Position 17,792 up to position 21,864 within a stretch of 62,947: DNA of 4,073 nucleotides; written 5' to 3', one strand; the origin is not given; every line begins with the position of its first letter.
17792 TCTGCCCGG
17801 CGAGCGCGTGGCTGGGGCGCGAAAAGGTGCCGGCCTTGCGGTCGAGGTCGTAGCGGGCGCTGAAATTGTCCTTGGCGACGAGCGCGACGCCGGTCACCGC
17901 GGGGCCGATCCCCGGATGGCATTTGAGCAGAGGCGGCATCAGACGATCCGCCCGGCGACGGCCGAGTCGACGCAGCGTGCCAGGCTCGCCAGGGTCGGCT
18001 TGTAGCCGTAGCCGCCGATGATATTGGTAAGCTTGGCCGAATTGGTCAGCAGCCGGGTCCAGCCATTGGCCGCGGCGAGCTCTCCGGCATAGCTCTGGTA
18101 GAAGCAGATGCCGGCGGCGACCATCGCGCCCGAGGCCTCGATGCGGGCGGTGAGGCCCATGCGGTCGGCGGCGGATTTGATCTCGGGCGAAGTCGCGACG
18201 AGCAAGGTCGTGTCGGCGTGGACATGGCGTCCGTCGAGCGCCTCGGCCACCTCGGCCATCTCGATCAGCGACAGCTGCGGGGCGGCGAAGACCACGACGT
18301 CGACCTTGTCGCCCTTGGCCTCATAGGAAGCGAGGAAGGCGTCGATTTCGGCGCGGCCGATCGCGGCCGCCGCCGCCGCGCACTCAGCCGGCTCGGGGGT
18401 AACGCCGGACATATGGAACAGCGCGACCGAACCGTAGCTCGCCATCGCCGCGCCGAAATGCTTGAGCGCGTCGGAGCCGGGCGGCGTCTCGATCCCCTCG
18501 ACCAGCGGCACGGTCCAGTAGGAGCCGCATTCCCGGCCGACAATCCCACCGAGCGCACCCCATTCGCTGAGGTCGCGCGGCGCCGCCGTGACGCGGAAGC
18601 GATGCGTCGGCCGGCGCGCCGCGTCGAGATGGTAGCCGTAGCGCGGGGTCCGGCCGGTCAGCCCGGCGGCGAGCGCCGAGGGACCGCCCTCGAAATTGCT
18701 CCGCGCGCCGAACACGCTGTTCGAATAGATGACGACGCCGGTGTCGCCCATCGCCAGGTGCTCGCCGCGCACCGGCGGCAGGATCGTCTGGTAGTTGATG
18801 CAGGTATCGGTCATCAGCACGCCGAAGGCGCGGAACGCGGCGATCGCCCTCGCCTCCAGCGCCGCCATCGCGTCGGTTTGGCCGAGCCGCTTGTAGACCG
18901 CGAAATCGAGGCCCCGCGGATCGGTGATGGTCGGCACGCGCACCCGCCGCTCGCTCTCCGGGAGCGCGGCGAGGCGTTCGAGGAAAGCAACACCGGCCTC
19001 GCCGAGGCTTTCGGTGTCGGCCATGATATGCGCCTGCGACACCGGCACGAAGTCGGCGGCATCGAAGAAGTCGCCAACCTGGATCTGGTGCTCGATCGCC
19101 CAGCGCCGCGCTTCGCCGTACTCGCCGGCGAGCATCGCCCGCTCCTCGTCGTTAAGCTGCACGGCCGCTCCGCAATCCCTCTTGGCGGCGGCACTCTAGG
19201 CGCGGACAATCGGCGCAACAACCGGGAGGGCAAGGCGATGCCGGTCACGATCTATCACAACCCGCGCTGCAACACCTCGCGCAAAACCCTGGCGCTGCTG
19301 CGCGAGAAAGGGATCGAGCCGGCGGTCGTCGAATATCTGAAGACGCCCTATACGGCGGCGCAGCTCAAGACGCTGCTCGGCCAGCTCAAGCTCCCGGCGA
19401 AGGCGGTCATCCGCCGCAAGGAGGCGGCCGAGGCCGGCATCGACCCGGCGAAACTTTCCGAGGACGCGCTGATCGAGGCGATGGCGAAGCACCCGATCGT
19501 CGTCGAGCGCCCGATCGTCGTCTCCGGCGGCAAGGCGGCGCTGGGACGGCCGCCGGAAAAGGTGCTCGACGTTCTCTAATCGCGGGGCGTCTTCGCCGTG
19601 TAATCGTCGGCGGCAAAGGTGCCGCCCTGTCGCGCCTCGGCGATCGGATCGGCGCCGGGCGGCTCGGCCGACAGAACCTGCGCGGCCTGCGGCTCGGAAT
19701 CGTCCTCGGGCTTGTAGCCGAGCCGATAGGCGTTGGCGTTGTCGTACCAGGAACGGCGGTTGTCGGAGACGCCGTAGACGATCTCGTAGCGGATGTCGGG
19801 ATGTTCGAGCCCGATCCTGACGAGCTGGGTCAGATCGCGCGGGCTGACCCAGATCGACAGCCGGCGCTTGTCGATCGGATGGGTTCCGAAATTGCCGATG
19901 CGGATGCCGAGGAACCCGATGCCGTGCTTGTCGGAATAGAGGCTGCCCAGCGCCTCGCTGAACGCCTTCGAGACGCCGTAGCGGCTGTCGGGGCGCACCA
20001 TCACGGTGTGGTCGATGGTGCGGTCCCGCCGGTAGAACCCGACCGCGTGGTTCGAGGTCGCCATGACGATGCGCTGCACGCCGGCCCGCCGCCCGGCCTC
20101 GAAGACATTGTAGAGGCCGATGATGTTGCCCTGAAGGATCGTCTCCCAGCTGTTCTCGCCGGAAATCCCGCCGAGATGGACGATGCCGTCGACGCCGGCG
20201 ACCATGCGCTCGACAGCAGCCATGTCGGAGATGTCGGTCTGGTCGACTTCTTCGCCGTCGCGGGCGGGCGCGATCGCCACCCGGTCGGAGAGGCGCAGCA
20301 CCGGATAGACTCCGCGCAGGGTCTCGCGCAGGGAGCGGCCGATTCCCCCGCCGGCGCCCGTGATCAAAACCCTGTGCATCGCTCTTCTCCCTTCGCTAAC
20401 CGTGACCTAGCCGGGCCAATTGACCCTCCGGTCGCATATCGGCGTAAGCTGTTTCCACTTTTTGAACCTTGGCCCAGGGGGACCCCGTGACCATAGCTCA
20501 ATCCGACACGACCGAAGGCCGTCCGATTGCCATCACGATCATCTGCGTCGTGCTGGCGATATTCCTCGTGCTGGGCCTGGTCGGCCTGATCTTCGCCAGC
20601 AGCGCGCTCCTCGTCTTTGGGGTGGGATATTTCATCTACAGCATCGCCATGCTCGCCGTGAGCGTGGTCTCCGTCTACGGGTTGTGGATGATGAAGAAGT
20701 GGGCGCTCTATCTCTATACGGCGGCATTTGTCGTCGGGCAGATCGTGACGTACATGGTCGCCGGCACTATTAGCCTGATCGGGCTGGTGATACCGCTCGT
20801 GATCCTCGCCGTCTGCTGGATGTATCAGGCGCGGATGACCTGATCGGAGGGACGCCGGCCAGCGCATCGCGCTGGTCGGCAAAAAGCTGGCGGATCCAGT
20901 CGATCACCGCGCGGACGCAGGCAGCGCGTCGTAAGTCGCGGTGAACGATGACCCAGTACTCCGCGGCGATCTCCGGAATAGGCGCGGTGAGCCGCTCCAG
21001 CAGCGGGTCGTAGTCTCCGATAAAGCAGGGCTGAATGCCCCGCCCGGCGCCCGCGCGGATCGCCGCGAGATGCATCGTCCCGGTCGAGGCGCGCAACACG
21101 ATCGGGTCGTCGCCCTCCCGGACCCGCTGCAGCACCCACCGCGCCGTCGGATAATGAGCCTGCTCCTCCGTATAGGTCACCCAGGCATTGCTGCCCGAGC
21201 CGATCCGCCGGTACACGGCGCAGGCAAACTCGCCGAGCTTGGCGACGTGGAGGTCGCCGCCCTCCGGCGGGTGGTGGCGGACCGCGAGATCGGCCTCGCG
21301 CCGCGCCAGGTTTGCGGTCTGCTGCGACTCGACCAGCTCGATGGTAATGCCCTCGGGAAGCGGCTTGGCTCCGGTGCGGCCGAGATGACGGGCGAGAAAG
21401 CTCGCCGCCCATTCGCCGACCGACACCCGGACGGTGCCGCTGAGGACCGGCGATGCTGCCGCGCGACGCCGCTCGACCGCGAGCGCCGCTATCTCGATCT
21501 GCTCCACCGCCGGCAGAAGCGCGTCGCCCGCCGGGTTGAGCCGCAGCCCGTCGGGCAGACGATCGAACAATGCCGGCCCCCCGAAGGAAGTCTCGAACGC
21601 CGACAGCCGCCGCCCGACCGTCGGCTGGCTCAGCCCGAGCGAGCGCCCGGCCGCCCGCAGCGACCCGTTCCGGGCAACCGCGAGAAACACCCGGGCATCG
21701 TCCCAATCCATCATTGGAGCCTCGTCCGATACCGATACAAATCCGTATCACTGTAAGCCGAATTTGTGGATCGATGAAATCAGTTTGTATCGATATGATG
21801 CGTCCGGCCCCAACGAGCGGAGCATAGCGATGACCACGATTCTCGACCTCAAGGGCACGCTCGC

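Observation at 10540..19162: Eight-gene operon joining split aconitase X, DUF3830, a diiron oxygenase, a leaderless GGT-family hydrolase and a peptide-type ABC importer: candidate undescribed catabolic pathway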

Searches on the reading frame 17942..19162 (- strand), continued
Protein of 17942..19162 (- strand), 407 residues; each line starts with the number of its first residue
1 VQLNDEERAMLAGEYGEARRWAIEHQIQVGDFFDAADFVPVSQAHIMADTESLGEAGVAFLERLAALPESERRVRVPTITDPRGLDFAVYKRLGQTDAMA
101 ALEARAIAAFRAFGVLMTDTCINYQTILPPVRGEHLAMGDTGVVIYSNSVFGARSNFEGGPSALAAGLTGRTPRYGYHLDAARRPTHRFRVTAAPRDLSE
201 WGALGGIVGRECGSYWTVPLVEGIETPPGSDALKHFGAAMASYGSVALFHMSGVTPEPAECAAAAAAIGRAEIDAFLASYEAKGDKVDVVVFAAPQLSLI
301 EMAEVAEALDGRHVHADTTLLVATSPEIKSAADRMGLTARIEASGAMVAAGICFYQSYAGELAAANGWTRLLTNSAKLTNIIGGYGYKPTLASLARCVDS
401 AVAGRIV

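Call 75: find_encoding_contigs(protein=P0441, flank=9000, max_places=2)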
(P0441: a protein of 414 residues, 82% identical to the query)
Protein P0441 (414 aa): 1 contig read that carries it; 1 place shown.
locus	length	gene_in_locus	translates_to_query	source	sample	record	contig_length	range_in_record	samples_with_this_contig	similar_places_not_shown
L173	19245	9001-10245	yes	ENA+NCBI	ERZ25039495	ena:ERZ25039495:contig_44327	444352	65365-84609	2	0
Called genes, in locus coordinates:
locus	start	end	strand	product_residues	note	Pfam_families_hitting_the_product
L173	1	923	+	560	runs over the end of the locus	PF02776:TPP_enzyme_N, PF00205:TPP_enzyme_M, PF02775:TPP_enzyme_C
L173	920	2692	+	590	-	PF02538:Hydantoinase_B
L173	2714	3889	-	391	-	PF05762:VWA_CoxE (weak)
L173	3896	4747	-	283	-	PF00158:Sigma54_activat (faint), PF13191:AAA_16 (faint), PF13401:AAA_22 (weak), PF00004:AAA, PF07724:AAA_2 (weak), PF07728:AAA_5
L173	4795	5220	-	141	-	PF00856:SET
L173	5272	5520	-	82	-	PF02416:TatA_B_E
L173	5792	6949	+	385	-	PF00144:Beta-lactamase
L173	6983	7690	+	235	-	PF05209:MinC_N, PF03775:MinC_C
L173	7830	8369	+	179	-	PF01656:CbiA, PF02374:ArsA_ATPase, PF06564:CBP_BcsQ (weak), PF09140:MipZ, PF10609:ParA, PF13479:AAA_24 (weak), PF13614:AAA_31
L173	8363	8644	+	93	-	-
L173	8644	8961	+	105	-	PF03776:MinE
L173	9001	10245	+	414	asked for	PF04412:AcnX, PF28403:AcnX_2nd, PF28406:AcnX_3rd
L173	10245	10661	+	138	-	PF01989:AcnX_swivel_put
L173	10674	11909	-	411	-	PF00211:Guanylate_cyc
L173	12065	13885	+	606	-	PF01019:G_glu_transpept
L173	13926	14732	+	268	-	PF00106:adh_short, PF08659:KR, PF01370:Epimerase (weak), PF13561:adh_short_C2, PF23441:SDR (faint)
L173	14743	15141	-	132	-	PF00027:cNMP_binding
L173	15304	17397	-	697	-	PF11412:DsbD_N, PF02683:DsbD_TM, PF13899:Thioredoxin_7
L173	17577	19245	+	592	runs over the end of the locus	PF00480:ROK, PF04909:Amidohydro_2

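Call 76: find_encoding_contigs(protein=P0457, flank=9000, max_places=2)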
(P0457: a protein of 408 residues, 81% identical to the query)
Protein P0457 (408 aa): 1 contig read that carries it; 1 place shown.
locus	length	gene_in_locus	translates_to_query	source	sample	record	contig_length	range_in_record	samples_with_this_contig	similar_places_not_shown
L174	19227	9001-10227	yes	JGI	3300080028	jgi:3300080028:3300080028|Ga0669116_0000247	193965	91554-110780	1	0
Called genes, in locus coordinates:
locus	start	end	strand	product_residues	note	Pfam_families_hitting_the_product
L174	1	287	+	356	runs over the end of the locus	PF02615:Ldh_2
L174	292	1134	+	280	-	PF00730:HhH-GPD, PF00633:HHH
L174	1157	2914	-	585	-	PF01979:Amidohydro_1 (faint), PF07969:Amidohydro_3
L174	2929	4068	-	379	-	PF04909:Amidohydro_2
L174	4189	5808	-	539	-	PF00732:GMC_oxred_N, PF00890:FAD_binding_2 (faint), PF05199:GMC_oxred_C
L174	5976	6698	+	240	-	PF05209:MinC_N, PF03775:MinC_C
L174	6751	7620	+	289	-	PF10609:ParA, PF01656:CbiA, PF02374:ArsA_ATPase, PF06564:CBP_BcsQ (weak), PF09140:MipZ, PF13614:AAA_31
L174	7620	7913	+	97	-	PF03776:MinE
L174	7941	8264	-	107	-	-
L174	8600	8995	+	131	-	PF00190:Cupin_1 (weak), PF02311:AraC_binding (weak), PF07883:Cupin_2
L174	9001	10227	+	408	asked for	PF04412:AcnX, PF28403:AcnX_2nd, PF28406:AcnX_3rd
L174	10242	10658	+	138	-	PF01989:AcnX_swivel_put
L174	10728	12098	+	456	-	PF00355:Rieske, PF19301:LigXa_C (weak), PF19112:VanA_C (faint)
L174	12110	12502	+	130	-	PF01042:Ribonuc_L-PSP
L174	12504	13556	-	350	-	-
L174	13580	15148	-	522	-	PF03062:MBOAT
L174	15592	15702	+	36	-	-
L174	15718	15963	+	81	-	-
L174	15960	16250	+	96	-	PF05016:ParE_toxin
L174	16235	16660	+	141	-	PF12903:DUF3830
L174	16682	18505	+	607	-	PF01019:G_glu_transpept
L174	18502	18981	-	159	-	PF00075:RNase_H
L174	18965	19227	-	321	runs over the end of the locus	PF01636:APH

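Call 78: search_protein_families(library=ncbifam, proteins=[L174:10728-12095:+, L174:12110-12499:+, L174:12507-13556:-, L173:13926-14729:+, L173:10677-11909:-], max_evalue=0.00001)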
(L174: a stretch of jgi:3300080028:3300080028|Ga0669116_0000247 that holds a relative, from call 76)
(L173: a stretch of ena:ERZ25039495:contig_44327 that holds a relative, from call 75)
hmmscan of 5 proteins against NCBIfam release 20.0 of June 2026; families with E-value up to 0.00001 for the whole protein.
L174:10728-12095:+ (456 aa): 3 families
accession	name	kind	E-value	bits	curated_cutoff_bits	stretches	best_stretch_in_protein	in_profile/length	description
NF052579.1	BetMthstMoxSdmAMthl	equivalog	9.5e-21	74.1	600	1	46-206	16-179/351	4beta-methylsterol monooxygenase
NF058607.1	GlBtMonoOxGbcA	equivalog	2.5e-09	36.1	670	1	63-200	73-217/420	glycine betaine monooxygenase oxygenase subunit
TIGR03228.1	anthran_1_2_A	equivalog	2.9e-06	26.3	671.9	1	54-124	45-118/438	anthranilate 1,2-dioxygenase large subunit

L174:12110-12499:+ (130 aa): 3 families
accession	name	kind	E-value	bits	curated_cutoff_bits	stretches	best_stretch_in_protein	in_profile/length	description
TIGR00004.1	TIGR00004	subfamily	4.7e-20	72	106.25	1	16-125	16-123/125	Rid family detoxifying hydrolase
TIGR03610.1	RutC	equivalog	3.2e-08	33.7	169.1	1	24-113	26-112/127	pyrimidine utilization protein C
NF008490.0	PRK11401.1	equivalog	2.2e-06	27.6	222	1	20-122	21-122/129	enamine/imine deaminase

L174:12507-13556:- (350 aa): 0 families

L173:13926-14729:+ (268 aa): 230 families (the best 25 are shown)
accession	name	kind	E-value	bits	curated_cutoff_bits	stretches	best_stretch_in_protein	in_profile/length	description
NF004818.0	PRK06172.1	equivalog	1.8e-96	322.4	336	1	1-257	1-252/253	SDR family oxidoreductase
NF005559.1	PRK07231.1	subfamily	4.9e-74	249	215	1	5-256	2-248/249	glucose 1-dehydrogenase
NF004791.0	PRK06138.1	equivalog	1.6e-67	227.5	312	1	5-257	3-251/252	SDR family oxidoreductase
NF009093.0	PRK12429.1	subfamily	2.3e-67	227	258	1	5-257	3-258/259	3-hydroxybutyrate dehydrogenase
NF004198.0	PRK05653.1-3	equivalog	1.3e-66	224.6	296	1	6-255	6-246/248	3-oxoacyl-ACP reductase FabG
TIGR01963.1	PHB_DH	subfamily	3e-64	216.7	307.05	1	8-257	2-254/255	3-hydroxybutyrate dehydrogenase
NF052558.1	MBtsdlDhBudC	equivalog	2.8e-62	210.5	270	1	5-260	1-246/250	meso-2,3-butanediol dehydrogenase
NF005681.0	PRK07478.1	subfamily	5.2e-62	209.5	267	1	5-256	4-250/254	SDR family oxidoreductase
TIGR03971.1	SDR_subfam_1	subfamily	9.7e-62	208.7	300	1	5-257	1-270/271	mycofactocin-coupled SDR family oxidoreductase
NF006080.0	PRK08226.1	equivalog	1.1e-61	208.6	356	1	5-257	4-255/263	SDR family oxidoreductase UcpA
NF005067.0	PRK06484.1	equivalog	2.6e-60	204.4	713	1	6-261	8-257/524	short chain dehydrogenase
NF004203.0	PRK05653.2-4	subfamily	3.6e-59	200.3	313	1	5-256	4-257/260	3-oxoacyl-ACP reductase FabG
TIGR01830.1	3oxo_ACP_reduc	equivalog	8.1e-59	199.2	297.75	1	10-254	1-237/239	3-oxoacyl-[acyl-carrier-protein] reductase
NF009466.0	PRK12826.1-2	subfamily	8.9e-59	198.9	222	1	8-256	4-245/248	3-oxoacyl-ACP reductase FabG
NF009468.0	PRK12826.1-4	equivalog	3.3e-57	194.1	318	1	3-256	3-248/256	SDR family oxidoreductase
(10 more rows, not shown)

L173:10677-11909:- (411 aa): 0 families

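Call 86: find_encoding_contigs(protein=P0490, flank=9000, max_places=2)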
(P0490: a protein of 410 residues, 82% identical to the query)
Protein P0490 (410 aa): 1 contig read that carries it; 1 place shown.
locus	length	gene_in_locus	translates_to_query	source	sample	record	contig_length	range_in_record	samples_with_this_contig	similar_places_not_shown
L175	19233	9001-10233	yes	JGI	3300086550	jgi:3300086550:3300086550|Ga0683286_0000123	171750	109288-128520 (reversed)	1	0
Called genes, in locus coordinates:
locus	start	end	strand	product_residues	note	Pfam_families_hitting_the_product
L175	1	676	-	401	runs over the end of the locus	PF00162:PGK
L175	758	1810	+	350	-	PF00891:Methyltransf_2 (weak), PF13489:Methyltransf_23, PF01209:Ubie_methyltran, PF05175:MTS (weak), PF08241:Methyltransf_11, PF08242:Methyltransf_12, PF13649:Methyltransf_25, PF13847:Methyltransf_31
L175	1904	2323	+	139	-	PF07750:GcrA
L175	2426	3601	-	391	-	PF05762:VWA_CoxE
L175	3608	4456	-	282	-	PF13401:AAA_22 (faint), PF00004:AAA, PF07728:AAA_5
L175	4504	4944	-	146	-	PF00856:SET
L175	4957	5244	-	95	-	PF02416:TatA_B_E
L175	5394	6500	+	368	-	PF00144:Beta-lactamase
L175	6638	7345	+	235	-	PF05209:MinC_N, PF03775:MinC_C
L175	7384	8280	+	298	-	PF10609:ParA, PF00142:Fer4_NifH (faint), PF01656:CbiA, PF02374:ArsA_ATPase, PF06564:CBP_BcsQ (weak), PF09140:MipZ, PF13614:AAA_31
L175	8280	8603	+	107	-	PF03776:MinE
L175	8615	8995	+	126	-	PF00190:Cupin_1 (weak), PF02311:AraC_binding (weak), PF07883:Cupin_2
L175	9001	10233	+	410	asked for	PF04412:AcnX, PF28403:AcnX_2nd, PF28406:AcnX_3rd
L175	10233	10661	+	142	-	PF01989:AcnX_swivel_put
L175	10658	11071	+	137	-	PF12903:DUF3830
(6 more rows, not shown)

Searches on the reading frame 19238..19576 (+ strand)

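Call 79: search_protein_families(library=pfam, proteins=[window:19238-19576:+], max_evalue=0.001)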
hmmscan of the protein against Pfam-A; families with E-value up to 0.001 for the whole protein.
window:19238-19576:+ (113 aa): 2 families
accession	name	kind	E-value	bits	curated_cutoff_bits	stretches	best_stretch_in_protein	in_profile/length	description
PF03960.21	ArsC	-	3.1e-17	63.1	24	1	6-111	1-78/79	ArsC family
PF00462.30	Glutaredoxin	-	5.1e-06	27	22.9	1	3-53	1-51/60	Glutaredoxin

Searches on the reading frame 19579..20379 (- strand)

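Call 79: search_protein_families(library=pfam, proteins=[window:19579-20379:-], max_evalue=0.001)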
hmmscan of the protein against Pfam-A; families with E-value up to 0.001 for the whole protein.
window:19579-20379:- (267 aa): 5 families
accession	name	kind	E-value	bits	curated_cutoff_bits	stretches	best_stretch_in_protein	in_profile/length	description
PF01370.27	Epimerase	-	1.6e-17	64.2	20.9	1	4-165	1-174/240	NAD dependent epimerase/dehydratase family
PF16363.11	GDP_Man_Dehyd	-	5.8e-11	42.9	27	1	5-211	1-223/332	GDP-mannose 4,6 dehydratase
PF13460.12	NAD_binding_10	-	1.2e-07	32.2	27.2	1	8-112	1-101/184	NAD(P)H-binding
PF01073.25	3Beta_HSD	-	2.2e-07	30.6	22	1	5-143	1-155/280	3-beta hydroxysteroid dehydrogenase/isomerase family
PF02719.21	Polysacc_synt_2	-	6.5e-06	26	20.2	0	4-163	1-170/293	Polysaccharide biosynthesis protein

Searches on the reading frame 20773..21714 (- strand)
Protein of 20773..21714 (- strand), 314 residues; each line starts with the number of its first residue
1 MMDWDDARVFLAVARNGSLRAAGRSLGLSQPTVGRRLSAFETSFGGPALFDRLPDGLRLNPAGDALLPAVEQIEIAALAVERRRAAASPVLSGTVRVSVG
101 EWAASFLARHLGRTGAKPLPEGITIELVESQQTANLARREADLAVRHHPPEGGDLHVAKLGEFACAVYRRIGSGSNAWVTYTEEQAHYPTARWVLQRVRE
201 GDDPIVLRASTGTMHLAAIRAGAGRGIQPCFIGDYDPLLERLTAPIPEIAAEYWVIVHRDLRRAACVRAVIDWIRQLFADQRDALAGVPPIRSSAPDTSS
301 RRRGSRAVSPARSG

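Call 79: search_protein_families(library=pfam, proteins=[window:20773-21714:-], max_evalue=0.001)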
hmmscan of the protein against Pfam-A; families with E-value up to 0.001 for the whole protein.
window:20773-21714:- (314 aa): 2 families
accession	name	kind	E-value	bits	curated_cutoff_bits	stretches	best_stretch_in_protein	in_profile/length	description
PF00126.33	HTH_1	-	8e-15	55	26.6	1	4-63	1-59/60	Bacterial regulatory helix-turn-helix protein, lysR family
PF03466.25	LysR_substrate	-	1e-12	48.3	28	2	178-278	106-208/209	LysR substrate binding domain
